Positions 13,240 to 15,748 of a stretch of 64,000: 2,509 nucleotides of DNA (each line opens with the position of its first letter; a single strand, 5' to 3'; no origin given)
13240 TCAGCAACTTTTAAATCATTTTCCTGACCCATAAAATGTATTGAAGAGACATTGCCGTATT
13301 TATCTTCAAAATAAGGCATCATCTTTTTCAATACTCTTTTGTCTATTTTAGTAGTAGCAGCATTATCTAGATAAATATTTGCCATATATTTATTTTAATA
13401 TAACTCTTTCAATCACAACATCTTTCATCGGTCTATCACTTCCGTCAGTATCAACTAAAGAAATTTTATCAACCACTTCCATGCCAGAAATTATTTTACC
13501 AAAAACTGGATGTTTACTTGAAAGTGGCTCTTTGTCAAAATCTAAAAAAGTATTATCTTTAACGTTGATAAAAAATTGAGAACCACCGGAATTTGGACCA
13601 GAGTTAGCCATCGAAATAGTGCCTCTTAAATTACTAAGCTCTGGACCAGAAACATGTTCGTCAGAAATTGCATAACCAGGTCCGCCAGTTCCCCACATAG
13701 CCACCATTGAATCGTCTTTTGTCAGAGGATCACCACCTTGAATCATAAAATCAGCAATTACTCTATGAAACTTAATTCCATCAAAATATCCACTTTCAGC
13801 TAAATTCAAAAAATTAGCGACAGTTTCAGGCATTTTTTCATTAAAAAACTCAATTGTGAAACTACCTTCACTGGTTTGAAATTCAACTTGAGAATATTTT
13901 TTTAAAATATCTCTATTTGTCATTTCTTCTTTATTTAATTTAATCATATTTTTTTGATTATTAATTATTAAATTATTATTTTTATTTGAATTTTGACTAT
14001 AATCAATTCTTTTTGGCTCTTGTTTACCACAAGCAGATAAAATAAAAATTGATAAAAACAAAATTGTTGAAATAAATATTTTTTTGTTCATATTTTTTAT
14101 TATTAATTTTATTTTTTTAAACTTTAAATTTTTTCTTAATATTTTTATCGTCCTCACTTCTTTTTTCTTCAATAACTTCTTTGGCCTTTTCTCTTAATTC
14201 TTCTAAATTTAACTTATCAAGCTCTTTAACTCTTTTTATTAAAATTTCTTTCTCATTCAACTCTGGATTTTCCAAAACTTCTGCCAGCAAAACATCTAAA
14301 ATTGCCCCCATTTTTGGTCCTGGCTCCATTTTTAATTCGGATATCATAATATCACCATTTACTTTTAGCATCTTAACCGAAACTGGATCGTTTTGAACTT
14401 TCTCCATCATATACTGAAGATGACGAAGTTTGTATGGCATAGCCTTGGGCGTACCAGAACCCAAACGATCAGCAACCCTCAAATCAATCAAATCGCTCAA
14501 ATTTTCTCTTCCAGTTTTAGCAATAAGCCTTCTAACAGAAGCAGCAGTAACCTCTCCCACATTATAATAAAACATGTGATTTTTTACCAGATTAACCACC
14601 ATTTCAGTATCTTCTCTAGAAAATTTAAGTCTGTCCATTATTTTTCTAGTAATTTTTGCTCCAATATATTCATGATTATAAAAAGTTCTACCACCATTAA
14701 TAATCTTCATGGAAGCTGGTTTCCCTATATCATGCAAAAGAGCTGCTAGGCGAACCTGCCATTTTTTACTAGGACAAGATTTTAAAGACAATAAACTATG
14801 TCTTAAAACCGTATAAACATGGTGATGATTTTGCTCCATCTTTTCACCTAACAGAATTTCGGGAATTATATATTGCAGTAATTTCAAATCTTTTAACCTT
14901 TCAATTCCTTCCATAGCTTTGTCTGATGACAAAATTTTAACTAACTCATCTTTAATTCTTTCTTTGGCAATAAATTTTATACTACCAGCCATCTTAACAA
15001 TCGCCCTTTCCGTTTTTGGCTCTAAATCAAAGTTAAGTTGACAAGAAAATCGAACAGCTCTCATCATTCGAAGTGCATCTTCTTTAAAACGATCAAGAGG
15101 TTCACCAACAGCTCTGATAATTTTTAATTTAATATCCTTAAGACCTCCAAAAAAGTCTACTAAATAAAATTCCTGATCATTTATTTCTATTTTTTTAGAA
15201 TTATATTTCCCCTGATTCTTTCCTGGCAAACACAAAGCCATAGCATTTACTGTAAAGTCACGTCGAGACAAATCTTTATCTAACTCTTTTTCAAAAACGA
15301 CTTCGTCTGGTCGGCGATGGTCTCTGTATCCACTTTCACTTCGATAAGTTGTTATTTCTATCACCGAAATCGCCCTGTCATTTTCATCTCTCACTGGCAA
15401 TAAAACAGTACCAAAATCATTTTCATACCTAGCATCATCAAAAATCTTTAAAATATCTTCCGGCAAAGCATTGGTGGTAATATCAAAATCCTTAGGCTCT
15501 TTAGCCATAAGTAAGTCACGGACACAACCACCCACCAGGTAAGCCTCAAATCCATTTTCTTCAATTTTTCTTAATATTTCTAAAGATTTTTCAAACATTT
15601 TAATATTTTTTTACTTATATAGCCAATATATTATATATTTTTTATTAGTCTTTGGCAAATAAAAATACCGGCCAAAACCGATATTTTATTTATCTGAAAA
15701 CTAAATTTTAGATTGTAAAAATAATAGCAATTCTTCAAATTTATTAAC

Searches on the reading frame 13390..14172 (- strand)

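Call 21: search_protein_families(library=pfam, proteins=[window:13390-14172:-], max_evalue=0.001)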
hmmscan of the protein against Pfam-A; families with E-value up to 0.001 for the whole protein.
window:13390-14172:- (260 aa): 1 family
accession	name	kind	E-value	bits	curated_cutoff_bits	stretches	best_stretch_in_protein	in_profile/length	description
PF00160.26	Pro_isomerase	-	5.6e-48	163.6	21.7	1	96-257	2-157/159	Cyclophilin type peptidyl-prolyl cis-trans isomerase/CLD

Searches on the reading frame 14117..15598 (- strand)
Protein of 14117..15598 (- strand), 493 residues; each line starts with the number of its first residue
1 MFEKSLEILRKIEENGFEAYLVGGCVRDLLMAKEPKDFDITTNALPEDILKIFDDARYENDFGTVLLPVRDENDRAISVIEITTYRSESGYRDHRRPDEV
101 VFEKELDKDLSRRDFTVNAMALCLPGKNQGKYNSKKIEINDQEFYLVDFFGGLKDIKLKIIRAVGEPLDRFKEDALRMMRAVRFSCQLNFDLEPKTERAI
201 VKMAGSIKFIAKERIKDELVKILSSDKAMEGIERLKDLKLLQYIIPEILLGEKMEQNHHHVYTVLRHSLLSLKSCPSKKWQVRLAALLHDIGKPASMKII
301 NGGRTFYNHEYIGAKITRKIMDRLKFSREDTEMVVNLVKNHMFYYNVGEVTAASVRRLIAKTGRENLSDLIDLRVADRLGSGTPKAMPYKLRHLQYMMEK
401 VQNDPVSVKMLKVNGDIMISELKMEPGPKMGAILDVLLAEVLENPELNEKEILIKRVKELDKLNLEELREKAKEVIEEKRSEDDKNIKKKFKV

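Call 21: search_protein_families(library=pfam, proteins=[window:14117-15598:-], max_evalue=0.001)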
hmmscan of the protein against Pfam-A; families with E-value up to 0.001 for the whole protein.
window:14117-15598:- (493 aa): 4 families
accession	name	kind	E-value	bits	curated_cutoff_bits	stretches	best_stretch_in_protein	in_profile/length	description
PF01743.26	PolyA_pol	-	8.9e-32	110.5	23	1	19-162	1-126/126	Poly A polymerase head domain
PF12627.12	PolyA_pol_RNAbd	-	1.3e-18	67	22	1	189-248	1-60/64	Probable RNA and SrmB- binding site of polymerase A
PF01966.28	HD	-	3.8e-12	46.9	22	1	277-379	22-113/116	HD domain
PF13735.12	tRNA_NucTran2_2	-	4e-09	37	27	1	317-455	24-147/149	tRNA nucleotidyltransferase domain 2 putative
